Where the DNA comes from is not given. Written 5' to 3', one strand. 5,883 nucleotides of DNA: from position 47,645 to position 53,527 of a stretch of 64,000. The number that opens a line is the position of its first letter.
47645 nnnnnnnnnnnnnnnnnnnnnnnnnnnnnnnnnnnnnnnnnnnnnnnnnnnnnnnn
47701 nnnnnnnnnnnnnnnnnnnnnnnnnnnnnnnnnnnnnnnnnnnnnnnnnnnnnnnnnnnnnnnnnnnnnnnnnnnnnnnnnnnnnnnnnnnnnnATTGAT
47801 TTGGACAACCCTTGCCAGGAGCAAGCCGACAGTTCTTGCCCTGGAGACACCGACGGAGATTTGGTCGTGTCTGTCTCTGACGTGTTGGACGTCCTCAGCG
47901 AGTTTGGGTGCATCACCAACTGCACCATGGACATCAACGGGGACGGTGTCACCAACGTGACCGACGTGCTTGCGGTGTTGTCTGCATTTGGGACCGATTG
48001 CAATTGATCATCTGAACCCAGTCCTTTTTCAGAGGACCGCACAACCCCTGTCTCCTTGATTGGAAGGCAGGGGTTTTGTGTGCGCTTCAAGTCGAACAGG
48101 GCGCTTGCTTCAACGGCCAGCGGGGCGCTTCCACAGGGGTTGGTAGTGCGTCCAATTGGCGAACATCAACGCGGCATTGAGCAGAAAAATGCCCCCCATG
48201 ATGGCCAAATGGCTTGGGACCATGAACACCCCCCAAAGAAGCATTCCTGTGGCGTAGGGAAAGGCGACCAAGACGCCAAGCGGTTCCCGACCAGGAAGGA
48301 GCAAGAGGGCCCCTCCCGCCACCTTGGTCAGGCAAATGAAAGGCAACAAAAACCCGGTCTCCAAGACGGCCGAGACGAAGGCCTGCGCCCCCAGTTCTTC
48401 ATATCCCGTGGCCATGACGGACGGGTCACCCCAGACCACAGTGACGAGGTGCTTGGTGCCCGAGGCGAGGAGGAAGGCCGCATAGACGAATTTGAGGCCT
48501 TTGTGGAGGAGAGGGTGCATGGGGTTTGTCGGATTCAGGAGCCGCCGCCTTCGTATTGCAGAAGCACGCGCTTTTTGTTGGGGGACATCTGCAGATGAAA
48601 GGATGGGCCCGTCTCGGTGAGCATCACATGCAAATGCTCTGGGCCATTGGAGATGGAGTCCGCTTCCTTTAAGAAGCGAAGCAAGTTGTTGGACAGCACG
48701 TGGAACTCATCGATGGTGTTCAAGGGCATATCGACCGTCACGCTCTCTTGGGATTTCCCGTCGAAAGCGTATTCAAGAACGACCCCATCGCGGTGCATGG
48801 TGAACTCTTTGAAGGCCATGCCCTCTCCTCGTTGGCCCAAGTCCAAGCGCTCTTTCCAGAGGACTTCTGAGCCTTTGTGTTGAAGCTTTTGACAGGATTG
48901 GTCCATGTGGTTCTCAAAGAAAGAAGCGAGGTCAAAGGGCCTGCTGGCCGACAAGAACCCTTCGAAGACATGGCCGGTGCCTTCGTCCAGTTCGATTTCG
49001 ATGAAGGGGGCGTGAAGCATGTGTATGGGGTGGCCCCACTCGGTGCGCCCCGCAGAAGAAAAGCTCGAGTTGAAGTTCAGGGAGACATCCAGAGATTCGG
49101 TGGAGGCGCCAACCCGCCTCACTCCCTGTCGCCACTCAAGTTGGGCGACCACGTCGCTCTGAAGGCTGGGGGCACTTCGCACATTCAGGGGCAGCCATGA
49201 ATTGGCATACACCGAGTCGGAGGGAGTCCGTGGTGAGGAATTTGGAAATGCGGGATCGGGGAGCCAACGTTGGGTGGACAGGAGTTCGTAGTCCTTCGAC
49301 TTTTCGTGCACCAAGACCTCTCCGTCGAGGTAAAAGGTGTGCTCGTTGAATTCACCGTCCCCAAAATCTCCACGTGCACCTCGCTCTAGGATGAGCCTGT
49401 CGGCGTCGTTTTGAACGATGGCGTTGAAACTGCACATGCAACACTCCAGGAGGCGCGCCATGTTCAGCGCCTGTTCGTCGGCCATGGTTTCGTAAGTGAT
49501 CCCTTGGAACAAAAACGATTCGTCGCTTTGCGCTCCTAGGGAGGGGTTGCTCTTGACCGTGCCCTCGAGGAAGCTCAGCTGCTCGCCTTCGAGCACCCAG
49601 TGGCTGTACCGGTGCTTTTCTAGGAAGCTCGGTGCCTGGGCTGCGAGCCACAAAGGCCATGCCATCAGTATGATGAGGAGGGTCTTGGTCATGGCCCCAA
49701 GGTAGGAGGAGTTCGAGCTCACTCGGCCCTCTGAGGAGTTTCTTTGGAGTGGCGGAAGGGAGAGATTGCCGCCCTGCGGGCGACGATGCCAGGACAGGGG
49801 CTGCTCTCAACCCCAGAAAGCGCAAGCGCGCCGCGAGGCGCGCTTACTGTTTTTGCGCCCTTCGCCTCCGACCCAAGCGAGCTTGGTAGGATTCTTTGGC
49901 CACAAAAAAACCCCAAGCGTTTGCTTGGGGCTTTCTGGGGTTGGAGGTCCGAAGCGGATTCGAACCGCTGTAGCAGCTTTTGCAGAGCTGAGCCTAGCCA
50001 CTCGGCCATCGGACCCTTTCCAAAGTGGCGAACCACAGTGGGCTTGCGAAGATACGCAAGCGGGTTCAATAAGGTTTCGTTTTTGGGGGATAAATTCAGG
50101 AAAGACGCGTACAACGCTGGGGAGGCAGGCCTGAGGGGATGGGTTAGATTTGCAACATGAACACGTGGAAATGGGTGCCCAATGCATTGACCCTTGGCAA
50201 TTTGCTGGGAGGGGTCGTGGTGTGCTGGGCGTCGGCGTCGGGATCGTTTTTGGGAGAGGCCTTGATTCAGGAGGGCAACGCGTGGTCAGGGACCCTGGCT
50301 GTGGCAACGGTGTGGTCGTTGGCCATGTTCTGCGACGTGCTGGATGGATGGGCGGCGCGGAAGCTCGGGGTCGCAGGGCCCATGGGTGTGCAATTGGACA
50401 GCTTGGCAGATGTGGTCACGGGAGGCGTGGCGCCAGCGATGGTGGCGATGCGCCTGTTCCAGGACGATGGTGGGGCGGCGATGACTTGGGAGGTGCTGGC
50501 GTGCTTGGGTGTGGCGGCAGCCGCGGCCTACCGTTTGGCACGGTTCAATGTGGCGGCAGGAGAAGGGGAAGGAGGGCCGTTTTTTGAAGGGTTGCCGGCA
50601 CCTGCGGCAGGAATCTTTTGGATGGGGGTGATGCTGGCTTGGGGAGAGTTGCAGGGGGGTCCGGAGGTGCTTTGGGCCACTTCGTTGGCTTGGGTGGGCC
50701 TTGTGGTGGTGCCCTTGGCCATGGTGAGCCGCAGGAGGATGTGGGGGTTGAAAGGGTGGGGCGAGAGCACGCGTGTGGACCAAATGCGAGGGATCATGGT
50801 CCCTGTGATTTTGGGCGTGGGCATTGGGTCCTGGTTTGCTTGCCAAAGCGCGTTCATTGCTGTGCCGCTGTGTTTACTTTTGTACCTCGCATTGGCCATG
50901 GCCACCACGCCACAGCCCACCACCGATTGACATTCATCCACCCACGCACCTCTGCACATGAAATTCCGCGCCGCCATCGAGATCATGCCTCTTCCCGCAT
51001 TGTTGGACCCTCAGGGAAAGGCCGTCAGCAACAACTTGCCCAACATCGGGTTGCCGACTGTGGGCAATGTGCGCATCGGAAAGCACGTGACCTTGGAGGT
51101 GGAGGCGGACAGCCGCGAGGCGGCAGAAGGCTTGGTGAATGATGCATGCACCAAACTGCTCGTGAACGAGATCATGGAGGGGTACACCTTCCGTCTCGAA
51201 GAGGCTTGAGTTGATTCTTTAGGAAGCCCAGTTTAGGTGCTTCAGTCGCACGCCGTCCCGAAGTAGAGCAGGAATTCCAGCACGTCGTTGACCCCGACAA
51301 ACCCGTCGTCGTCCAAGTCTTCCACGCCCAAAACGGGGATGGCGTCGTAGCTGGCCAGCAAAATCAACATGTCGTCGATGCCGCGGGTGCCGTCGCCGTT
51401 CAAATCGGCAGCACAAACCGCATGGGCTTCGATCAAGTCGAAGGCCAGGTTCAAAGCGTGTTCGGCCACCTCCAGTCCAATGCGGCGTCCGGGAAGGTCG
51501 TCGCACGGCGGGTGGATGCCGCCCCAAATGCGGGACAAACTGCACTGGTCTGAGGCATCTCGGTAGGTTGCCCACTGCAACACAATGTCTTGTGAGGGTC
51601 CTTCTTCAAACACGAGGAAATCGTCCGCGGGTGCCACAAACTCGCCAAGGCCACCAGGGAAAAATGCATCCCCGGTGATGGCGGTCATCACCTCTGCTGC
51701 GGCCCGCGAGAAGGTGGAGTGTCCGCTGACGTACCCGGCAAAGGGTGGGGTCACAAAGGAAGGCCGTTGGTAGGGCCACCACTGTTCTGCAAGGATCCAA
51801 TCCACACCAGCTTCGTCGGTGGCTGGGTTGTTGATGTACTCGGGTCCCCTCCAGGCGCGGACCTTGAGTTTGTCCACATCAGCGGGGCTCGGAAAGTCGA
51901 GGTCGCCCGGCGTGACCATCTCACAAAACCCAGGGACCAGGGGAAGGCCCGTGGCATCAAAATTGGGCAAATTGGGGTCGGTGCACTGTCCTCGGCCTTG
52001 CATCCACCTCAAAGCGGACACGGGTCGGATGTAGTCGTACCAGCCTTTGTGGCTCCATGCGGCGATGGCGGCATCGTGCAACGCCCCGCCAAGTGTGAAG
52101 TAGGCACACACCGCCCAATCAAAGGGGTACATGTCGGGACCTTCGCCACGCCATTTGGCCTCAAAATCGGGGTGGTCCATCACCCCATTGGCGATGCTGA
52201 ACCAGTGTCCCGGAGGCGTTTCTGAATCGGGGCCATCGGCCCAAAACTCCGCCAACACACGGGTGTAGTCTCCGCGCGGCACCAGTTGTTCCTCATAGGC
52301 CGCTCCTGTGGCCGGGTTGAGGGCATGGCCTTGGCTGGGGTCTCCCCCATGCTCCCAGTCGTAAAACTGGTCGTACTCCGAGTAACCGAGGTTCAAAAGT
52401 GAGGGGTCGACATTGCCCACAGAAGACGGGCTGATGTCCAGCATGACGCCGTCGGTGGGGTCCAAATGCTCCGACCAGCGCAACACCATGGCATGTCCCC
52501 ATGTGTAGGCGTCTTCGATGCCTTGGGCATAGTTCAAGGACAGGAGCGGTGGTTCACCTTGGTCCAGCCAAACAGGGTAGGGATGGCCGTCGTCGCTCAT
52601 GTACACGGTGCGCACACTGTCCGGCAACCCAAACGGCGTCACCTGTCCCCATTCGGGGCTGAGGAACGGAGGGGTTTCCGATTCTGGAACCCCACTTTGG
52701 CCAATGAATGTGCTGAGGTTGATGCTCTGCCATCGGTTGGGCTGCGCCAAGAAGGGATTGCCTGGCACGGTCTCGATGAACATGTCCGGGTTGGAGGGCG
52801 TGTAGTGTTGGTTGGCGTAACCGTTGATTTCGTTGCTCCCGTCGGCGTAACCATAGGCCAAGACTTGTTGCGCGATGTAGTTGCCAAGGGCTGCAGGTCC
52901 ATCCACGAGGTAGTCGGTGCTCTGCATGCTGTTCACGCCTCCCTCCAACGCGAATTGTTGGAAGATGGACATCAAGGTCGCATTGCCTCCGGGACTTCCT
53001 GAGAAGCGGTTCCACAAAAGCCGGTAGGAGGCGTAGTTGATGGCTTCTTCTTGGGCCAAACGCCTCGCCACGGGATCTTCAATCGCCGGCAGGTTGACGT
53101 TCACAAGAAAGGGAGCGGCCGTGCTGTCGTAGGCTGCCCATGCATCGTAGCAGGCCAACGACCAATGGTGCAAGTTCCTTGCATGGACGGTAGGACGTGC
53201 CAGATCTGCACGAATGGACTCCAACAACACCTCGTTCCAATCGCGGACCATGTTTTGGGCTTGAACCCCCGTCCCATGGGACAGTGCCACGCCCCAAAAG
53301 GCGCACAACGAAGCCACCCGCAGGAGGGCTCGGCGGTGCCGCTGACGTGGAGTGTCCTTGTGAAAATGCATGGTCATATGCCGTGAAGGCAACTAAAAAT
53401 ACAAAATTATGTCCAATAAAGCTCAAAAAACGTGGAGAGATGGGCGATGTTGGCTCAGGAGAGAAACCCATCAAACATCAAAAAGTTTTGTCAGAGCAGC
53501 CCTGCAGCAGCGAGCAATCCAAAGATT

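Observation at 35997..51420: Four secreted enzymes share a dockerin-like module whose extreme C-terminus is FG-x-x-C-[DN]-stop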

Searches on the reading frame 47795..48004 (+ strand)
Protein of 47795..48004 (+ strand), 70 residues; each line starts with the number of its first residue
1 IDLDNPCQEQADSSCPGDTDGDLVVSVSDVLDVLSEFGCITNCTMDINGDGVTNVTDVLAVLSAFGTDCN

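Call 12: search_protein_families(library=pfam, proteins=[window:47795-48004:+], max_evalue=10)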
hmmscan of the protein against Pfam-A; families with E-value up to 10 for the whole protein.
seq(70 aa): 4 families
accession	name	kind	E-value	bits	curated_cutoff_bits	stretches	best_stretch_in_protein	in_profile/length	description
PF00404.24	Dockerin_1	-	0.075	13.7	22.9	1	16-61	1-52/57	Dockerin type I domain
PF22913.1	NBAS_11th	-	0.097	13.1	27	2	24-68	60-103/125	NBAS subunit of NRZ tethering complex, C-terminal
PF02412.23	TSP_3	-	0.12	12.5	25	2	43-58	12-27/36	Thrombospondin type 3 repeat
PF13405.12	EF-hand_6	-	0.17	12.2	25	0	18-38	10-30/30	EF-hand domain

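Call 13: search_protein_families(library=ncbifam, proteins=[window:47795-48004:+], max_evalue=10)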
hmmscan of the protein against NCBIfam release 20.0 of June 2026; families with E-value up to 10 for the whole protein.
seq(70 aa): 1 family
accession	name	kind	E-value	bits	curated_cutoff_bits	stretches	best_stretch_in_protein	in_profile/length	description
NF041540.1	dockerin_GC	domain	0.00024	21.4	29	1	15-69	1-67/67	GC-type dockerin domain-anchored protein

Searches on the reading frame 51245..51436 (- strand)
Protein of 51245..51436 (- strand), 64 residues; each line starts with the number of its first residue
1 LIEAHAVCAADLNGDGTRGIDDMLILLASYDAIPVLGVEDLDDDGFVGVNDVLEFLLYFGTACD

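Call 12: search_protein_families(library=pfam, proteins=[window:51245-51436:-], max_evalue=10)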
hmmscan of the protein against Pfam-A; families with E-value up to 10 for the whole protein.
seq(64 aa): 2 families
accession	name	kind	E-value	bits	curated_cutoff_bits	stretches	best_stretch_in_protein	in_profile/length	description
PF01839.29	FG-GAP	-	0.0031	17.8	22.1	1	6-16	4-14/37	FG-GAP repeat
PF13202.12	EF-hand_5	-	0.34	10.9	25.9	1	9-17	7-15/25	EF hand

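Call 13: search_protein_families(library=ncbifam, proteins=[window:51245-51436:-], max_evalue=10)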
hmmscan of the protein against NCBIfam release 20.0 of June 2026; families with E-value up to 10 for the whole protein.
seq(64 aa): 1 family
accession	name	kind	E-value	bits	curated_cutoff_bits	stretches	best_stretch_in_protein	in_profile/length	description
NF041540.1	dockerin_GC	domain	0.00034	21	29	1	8-63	1-67/67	GC-type dockerin domain-anchored protein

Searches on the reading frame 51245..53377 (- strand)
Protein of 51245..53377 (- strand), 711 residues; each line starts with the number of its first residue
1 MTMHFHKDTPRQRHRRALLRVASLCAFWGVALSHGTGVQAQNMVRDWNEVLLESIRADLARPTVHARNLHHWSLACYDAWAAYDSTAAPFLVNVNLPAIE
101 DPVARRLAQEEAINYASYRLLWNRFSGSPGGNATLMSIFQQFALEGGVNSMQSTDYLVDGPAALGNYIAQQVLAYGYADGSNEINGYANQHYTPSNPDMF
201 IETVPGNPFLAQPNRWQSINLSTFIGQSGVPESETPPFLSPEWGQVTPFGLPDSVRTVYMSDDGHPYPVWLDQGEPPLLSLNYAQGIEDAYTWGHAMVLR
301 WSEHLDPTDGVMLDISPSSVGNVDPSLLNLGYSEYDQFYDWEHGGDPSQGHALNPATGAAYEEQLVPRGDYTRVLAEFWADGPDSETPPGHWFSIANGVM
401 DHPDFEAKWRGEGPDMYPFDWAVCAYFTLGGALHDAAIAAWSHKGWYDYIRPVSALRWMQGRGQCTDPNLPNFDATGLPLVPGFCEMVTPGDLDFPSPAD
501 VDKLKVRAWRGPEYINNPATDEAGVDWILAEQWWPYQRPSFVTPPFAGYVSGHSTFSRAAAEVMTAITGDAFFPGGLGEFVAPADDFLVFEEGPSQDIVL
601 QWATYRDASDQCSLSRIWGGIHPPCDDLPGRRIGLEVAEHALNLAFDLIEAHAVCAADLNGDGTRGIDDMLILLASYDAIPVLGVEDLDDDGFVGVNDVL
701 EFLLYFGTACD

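Call 10: search_protein_families(library=pfam, proteins=[window:51245-53377:-], max_evalue=0.1)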
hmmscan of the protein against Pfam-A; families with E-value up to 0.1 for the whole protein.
window:51245-53377:- (711 aa): 2 families
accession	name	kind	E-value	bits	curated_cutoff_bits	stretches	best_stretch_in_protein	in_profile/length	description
PF22778.2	VCPO_2nd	-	7.9e-10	39.5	27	2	524-622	52-144/177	VCPO second helical-bundle domain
PF21167.2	DUF6851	-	2.4e-08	34.9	27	1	74-217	4-139/140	Domain of unknown function (DUF6851)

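Call 11: search_protein_families(library=ncbifam, proteins=[window:51245-53377:-], max_evalue=0.1)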
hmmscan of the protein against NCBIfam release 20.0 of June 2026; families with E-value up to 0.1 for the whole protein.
window:51245-53377:- (711 aa): 1 family
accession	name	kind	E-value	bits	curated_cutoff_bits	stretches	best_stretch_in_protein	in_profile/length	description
NF041540.1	dockerin_GC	domain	0.056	13.8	29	0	655-710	1-67/67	GC-type dockerin domain-anchored protein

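Call 25: find_encoding_contigs(protein=window:51245-53377:-, flank=10000, max_places=1)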
Protein window:51245-53377:- (711 aa): no gene with exactly this product is on record in the collection.
